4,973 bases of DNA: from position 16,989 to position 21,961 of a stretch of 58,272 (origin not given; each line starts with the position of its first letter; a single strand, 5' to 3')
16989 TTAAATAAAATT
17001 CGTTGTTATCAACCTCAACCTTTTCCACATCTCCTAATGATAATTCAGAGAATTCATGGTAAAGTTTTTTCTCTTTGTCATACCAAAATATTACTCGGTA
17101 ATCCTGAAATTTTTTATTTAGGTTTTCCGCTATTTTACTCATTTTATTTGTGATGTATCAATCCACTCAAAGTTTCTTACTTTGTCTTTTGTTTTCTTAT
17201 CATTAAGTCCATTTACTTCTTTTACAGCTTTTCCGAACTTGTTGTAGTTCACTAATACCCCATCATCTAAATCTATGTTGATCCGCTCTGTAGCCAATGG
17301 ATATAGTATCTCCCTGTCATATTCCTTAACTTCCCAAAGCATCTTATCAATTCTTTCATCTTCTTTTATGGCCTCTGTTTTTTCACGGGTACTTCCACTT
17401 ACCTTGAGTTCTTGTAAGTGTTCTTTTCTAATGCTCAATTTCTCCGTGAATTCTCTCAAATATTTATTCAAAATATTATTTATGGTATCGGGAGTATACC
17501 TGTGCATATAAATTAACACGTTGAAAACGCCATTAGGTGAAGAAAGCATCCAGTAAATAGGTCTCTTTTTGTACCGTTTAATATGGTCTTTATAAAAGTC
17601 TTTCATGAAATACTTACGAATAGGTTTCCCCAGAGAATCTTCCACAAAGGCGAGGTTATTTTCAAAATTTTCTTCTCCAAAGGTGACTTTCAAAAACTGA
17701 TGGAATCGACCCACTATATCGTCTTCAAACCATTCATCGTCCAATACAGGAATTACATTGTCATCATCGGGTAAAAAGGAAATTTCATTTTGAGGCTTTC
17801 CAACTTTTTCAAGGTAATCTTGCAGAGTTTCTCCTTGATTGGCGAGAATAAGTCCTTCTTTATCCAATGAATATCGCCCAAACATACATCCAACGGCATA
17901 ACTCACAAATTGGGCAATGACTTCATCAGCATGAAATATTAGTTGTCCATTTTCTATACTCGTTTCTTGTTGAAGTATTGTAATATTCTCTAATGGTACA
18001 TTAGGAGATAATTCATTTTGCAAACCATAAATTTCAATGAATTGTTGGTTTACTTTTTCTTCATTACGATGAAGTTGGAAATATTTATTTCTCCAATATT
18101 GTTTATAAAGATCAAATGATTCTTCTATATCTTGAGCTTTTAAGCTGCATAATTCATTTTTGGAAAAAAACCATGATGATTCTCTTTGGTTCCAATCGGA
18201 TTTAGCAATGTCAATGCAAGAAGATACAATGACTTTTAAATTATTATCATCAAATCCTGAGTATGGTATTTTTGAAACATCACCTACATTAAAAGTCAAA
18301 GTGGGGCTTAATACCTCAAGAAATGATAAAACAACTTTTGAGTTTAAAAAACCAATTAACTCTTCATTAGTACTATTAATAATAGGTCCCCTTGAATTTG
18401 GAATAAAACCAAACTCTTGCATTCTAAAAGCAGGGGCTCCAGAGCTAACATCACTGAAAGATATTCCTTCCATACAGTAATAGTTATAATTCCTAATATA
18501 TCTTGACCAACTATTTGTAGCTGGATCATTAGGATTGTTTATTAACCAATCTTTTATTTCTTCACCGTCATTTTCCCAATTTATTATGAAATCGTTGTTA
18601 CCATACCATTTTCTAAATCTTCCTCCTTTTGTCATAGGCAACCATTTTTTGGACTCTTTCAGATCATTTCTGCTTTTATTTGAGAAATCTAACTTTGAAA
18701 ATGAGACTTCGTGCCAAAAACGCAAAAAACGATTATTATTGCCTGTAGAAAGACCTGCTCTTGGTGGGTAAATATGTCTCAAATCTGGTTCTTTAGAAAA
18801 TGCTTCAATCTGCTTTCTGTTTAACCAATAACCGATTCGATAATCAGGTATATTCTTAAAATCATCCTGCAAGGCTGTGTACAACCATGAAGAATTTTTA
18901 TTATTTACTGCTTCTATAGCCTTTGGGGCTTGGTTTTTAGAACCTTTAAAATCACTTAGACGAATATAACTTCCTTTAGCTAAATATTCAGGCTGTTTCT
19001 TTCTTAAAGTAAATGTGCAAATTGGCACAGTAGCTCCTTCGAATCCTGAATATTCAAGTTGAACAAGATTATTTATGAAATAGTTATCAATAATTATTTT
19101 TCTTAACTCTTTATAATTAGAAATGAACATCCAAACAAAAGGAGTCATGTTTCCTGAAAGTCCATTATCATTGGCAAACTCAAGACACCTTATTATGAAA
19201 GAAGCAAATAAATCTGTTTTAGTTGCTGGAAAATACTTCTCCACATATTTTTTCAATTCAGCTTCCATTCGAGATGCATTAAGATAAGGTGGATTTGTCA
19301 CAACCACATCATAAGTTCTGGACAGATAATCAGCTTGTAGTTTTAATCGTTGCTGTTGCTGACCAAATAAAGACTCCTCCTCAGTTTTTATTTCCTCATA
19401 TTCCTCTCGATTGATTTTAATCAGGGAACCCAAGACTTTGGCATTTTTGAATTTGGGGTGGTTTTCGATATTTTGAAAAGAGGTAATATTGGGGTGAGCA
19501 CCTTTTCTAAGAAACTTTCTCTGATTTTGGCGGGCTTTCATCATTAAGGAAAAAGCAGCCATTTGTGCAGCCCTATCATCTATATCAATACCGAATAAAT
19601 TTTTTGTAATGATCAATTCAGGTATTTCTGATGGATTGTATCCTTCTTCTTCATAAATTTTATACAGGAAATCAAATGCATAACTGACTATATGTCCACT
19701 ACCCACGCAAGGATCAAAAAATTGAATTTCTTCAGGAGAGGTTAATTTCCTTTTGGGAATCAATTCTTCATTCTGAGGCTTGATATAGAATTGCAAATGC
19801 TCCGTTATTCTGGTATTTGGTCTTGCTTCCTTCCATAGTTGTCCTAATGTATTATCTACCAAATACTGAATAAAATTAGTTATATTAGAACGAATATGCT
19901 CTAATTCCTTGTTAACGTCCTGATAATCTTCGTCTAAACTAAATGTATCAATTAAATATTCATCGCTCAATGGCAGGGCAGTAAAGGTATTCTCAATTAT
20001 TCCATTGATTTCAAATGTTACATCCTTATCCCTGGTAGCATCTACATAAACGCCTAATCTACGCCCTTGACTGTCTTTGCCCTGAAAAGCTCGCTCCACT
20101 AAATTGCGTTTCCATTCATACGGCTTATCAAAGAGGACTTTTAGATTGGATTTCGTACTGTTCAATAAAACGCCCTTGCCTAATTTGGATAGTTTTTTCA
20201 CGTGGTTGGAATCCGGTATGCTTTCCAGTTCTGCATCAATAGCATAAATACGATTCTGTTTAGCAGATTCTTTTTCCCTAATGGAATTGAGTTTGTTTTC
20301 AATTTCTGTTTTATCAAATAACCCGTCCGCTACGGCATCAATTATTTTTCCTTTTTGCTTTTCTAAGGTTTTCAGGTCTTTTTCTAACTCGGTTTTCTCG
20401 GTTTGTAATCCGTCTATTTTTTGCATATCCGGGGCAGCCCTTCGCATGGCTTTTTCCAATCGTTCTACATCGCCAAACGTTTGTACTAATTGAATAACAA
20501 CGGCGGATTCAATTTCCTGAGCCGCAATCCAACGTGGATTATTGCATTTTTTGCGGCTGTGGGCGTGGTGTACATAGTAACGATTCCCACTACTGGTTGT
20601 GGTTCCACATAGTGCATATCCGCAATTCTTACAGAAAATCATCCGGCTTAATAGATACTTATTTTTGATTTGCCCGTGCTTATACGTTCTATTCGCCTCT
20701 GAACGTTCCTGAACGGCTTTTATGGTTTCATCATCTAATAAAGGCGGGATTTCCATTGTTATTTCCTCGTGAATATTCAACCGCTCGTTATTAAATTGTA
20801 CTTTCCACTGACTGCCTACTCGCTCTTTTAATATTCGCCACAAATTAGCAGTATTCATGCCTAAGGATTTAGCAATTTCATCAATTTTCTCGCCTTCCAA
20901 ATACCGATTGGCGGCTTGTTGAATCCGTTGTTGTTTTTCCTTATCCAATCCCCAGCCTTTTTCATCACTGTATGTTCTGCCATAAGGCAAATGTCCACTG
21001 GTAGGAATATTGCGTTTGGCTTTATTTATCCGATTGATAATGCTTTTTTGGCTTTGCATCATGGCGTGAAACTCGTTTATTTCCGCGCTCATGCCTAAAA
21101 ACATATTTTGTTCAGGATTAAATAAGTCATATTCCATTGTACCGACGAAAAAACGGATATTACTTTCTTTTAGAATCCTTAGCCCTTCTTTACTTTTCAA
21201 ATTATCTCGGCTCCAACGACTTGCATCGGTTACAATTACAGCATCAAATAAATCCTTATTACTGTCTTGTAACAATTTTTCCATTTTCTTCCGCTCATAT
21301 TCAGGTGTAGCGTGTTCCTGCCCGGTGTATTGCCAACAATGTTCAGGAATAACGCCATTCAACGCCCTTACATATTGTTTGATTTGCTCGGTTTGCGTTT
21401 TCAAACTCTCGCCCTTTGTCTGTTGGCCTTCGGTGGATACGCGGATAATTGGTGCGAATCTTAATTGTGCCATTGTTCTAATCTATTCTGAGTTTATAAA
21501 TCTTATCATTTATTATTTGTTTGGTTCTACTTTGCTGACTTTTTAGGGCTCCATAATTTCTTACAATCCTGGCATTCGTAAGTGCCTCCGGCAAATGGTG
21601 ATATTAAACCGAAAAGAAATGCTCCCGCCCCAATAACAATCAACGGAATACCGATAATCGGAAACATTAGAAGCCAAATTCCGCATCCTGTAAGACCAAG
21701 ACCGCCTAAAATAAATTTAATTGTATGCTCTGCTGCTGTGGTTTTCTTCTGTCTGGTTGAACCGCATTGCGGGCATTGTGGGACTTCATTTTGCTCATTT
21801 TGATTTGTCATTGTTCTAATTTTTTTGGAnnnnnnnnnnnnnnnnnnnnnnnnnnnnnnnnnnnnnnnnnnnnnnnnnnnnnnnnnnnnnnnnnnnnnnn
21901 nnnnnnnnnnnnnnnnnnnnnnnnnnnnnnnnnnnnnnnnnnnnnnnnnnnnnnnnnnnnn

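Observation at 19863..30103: BREX methyltransferase gene pglX is cleanly split by a 10.2-kb element at an 8-bp repeated core inside a conserved motif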

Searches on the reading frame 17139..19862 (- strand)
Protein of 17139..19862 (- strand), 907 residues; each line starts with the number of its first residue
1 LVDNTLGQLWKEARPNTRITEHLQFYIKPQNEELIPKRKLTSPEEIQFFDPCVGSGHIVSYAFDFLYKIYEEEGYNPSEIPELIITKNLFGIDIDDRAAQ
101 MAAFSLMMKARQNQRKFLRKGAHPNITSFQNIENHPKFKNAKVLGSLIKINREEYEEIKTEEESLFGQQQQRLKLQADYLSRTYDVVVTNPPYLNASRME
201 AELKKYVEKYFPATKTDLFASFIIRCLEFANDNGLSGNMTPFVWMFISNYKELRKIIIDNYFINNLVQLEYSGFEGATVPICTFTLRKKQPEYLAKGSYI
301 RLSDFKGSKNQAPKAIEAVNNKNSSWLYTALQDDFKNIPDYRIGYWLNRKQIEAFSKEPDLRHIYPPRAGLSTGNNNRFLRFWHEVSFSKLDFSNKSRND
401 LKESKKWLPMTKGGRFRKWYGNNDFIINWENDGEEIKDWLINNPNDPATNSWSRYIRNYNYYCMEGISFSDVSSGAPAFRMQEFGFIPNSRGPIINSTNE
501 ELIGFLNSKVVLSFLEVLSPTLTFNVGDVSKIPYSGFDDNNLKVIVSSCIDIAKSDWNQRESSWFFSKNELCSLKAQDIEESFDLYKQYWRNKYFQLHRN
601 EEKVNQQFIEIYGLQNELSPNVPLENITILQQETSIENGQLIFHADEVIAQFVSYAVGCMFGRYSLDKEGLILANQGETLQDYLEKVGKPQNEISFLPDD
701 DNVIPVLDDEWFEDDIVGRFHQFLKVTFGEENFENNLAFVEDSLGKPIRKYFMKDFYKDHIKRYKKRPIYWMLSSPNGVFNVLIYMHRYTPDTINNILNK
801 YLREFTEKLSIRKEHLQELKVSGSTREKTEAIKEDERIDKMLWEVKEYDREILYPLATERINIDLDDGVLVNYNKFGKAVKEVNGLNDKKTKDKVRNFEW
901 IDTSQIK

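Call 54: search_protein_families(library=ncbifam, proteins=[window:17139-19862:-], max_evalue=0.001)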
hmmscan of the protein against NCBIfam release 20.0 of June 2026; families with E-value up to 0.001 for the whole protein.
window:17139-19862:- (907 aa): 6 families
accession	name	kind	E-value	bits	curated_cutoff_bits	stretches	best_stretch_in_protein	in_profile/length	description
NF033452.1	BREX_1_MTaseX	exception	4.7e-301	1001.8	500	2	137-878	442-1209/1210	BREX-1 system adenine-specific DNA-methyltransferase PglX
NF033455.1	BREX_6_MTaseX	exception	1.4e-90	304.5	900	3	182-568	553-934/1319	BREX-6 system adenine-specific DNA-methyltransferase PglX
NF033454.1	BREX_5_MTaseX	exception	6.5e-58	196.3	900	2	139-852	460-1181/1404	BREX-5 system adenine-specific DNA-methyltransferase PglX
TIGR02987.1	met_A_Alw26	exception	1.8e-13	50.1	353.5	1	41-322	29-273/523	Alw26I/Eco31I/Esp3I family type II restriction adenine-specific DNA-methyltransferase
NF033451.1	BREX_2_MTaseX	equivalog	2.2e-09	35.6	400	1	44-262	223-439/1185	BREX-2 system adenine-specific DNA-methyltransferase PglX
TIGR03534.1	RF_mod_PrmC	equivalog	0.00074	19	199.1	0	180-210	153-182/253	peptide chain release factor N(5)-glutamine methyltransferase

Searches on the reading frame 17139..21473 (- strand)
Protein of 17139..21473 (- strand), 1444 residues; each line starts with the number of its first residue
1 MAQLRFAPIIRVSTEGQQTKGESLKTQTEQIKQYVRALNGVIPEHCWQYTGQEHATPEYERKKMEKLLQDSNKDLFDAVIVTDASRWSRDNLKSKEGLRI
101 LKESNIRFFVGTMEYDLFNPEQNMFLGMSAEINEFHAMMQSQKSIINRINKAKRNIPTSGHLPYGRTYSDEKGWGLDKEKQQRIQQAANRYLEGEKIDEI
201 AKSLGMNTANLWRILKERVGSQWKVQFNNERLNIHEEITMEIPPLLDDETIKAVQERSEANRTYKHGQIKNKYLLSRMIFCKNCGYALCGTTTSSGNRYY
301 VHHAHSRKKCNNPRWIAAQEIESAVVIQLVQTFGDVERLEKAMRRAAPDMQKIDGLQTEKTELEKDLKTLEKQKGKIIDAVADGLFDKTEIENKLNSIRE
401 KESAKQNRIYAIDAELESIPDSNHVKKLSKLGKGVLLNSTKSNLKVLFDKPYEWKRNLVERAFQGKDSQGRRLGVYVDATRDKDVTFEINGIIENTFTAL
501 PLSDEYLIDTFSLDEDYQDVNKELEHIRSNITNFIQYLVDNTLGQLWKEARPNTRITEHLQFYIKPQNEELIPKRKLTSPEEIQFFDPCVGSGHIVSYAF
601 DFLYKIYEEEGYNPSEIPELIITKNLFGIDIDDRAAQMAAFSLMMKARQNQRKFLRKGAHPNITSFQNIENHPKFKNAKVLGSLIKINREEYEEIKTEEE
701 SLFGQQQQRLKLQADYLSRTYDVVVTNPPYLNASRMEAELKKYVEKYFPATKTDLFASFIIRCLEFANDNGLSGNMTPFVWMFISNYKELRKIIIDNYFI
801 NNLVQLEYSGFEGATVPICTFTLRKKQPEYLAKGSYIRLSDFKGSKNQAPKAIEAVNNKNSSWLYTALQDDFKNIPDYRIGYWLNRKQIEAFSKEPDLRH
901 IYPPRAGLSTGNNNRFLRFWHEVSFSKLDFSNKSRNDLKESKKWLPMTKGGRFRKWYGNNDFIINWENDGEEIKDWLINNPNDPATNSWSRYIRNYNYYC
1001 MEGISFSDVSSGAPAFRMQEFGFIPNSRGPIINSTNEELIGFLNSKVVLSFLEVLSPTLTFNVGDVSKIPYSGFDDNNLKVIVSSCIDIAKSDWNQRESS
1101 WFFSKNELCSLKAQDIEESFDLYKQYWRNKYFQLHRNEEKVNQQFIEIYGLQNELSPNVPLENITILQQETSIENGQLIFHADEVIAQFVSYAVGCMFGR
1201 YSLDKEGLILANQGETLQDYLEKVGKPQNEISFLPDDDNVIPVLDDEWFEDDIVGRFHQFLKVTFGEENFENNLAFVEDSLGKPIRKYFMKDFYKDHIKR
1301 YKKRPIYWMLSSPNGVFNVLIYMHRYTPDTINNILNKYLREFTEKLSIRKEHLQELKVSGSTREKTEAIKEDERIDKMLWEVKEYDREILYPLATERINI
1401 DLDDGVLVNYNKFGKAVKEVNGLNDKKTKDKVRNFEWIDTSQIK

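Call 6: search_protein_families(library=pfam, proteins=[window:17139-21473:-], max_evalue=0.01)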
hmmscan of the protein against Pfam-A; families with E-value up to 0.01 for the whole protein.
window:17139-21473:- (1444 aa): 5 families
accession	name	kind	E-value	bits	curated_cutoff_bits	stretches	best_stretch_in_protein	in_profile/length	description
PF07669.17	Eco57I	-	5.3e-26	92.2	25.3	1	624-808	1-168/171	Eco57I restriction-modification methylase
PF00239.26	Resolvase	-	1.1e-14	55.2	23.3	1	10-153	5-141/145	Resolvase, N terminal domain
PF02384.22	N6_Mtase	-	8.7e-13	48.7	20.4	1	585-863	50-267/311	N-6 DNA Methylase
PF20473.4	MmeI_Mtase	-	1.6e-08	34.5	27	1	581-769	19-189/259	MmeI, DNA-methyltransferase domain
PF13408.12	Zn_ribbon_recom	-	2e-08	34.9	25.3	1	274-326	1-54/58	Recombinase zinc beta ribbon domain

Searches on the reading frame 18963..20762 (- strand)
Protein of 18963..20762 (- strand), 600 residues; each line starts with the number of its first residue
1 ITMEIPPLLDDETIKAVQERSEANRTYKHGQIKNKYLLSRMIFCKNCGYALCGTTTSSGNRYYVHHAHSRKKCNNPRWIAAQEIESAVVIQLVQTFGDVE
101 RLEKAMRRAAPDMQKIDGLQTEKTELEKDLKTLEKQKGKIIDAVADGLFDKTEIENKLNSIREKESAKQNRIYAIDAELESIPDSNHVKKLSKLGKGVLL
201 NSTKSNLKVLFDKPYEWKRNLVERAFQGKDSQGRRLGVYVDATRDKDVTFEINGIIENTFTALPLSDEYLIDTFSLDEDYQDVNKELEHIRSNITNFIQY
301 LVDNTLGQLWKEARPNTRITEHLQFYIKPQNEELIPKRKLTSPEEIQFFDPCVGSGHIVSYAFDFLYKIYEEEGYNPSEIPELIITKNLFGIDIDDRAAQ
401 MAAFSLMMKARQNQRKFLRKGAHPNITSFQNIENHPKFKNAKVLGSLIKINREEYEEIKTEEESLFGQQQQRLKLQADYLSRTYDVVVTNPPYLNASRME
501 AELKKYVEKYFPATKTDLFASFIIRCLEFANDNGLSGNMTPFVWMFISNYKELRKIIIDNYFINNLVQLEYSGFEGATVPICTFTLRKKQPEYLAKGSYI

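Call 28: search_protein_representatives(protein=window:18963-20762:-)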
Query: 600 residues. Proteins with E-value up to 0.001 (for the whole library): 7349; up to 1e-10: 3363; up to 1e-30: 1046. The best 150 are listed.
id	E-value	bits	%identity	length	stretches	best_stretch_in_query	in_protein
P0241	7.3e-136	470.7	48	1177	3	297-590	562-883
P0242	1.3e-115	403.8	61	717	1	297-600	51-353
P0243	8.0e-115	401.2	56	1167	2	297-599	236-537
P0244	5.5e-114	398.4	60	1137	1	297-590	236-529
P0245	4.1e-112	392.2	60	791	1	297-600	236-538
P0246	8.1e-112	391.3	61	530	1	297-588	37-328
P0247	2.4e-90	320.4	52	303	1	3-294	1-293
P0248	1.1e-88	315.0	50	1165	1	297-600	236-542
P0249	1.3e-86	308.0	47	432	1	2-296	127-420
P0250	3.9e-77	276.8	46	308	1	3-295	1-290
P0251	6.0e-77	276.1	47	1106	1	297-589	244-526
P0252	3.9e-76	273.5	52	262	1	315-569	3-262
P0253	1.2e-74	268.5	48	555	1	6-296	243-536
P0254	6.1e-74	266.2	48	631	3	455-589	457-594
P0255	2.5e-73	264.2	50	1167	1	298-590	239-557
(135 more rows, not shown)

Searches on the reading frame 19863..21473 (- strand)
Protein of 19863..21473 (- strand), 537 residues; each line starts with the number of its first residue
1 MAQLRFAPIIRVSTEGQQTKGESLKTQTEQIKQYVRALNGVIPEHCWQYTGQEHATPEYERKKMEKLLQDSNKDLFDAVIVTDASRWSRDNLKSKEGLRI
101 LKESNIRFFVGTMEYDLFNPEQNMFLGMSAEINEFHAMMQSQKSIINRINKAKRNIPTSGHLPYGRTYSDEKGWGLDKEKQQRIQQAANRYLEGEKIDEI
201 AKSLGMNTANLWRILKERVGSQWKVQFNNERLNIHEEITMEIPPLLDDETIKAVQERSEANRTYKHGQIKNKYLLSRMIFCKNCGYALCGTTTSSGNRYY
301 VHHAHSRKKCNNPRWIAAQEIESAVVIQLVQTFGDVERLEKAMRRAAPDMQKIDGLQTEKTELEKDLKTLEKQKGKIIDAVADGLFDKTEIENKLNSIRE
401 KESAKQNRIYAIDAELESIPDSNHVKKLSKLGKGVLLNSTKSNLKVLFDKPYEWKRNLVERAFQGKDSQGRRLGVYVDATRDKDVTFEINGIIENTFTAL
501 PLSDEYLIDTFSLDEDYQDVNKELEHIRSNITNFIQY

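Call 7: search_protein_families(library=phrogs, proteins=[window:19863-21473:-], max_evalue=0.01)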
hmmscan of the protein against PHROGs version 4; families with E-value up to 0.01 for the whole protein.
window:19863-21473:- (537 aa): 5 families
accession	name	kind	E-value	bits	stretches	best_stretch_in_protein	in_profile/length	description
phrog_95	-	integration and excision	2.2e-49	169.6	1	3-437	87-527/651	integrase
phrog_125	-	DNA, RNA and nucleotide metabolism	1.3e-15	58.7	1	10-260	26-250/254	DNA invertase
phrog_6620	-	integration and excision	6.3e-05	23.6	1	11-92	63-136/201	transposase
phrog_3910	-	transcription regulation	0.0011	19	1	177-230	68-121/356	transcriptional regulator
phrog_7701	-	DNA, RNA and nucleotide metabolism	0.0093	17.3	0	160-217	2-60/137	DNA invertase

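Call 55: search_protein_families(library=ncbifam, proteins=[window:19863-21473:-], max_evalue=0.01)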
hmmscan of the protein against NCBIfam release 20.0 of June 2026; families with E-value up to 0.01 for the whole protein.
window:19863-21473:- (537 aa): 5 families
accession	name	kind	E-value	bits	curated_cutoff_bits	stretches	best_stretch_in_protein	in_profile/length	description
NF041201.1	recomb_XisF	equivalog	1.6e-18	66.9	375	2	230-409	250-428/465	fdxN element excision recombinase XisF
NF047343.1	SCCmet_CcrB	equivalog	1.1e-10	40.8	900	1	4-144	7-144/542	cassette chromosome recombinase CcrB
NF049883.1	resolv_YneB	equivalog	7.3e-05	22.3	175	1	10-143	6-134/211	YneB family resolvase-like protein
NF009949.0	PRK13413.1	equivalog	7.8e-05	22.4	272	1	10-218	6-196/203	master DNA invertase Mpi family serine-type recombinase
NF033518.0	transpos_IS607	equivalog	0.00019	21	110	1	10-92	60-135/187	IS607 family transposase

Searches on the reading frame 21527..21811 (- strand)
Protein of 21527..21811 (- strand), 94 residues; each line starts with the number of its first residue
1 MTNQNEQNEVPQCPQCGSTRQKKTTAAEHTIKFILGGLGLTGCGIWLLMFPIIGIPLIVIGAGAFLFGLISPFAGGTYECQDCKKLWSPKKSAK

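Call 6: search_protein_families(library=pfam, proteins=[window:21527-21811:-], max_evalue=0.01)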
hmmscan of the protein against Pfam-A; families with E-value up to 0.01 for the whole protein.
window:21527-21811:- (94 aa): 3 families
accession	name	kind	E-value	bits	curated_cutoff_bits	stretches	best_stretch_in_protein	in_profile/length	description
PF23455.1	DUF7129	-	0.0013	18.9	30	0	76-85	10-19/45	Domain of unknown function (DUF7129)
PF10601.15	zf-LITAF-like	-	0.0037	17.8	23.8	0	9-52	4-47/70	LITAF-like zinc ribbon domain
PF12760.12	Zn_ribbon_IS1595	-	0.0042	17.4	25.4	0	11-21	19-29/46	Transposase zinc-ribbon domain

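Call 7: search_protein_families(library=phrogs, proteins=[window:21527-21811:-], max_evalue=0.01)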
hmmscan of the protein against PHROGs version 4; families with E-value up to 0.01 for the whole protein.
window:21527-21811:- (94 aa): 1 family
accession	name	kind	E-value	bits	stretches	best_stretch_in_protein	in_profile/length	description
phrog_6283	-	unknown function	0.0042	18.1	0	12-31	12-31/56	-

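Call 55: search_protein_families(library=ncbifam, proteins=[window:21527-21811:-], max_evalue=0.01)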
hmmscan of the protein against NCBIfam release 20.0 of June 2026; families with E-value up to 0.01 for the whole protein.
window:21527-21811:- (94 aa): 1 family
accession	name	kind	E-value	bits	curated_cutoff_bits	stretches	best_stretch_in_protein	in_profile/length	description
TIGR02605.1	CxxC_CxxC_SSSS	subfamily_domain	0.0023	17.9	31.3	0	7-26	23-42/52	FmdB family zinc ribbon protein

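Call 87: search_protein_families(library=padloc, proteins=[window:21527-21811:-], max_evalue=0.001)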
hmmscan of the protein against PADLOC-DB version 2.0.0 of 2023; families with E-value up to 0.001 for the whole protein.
window:21527-21811:- (94 aa): 0 families
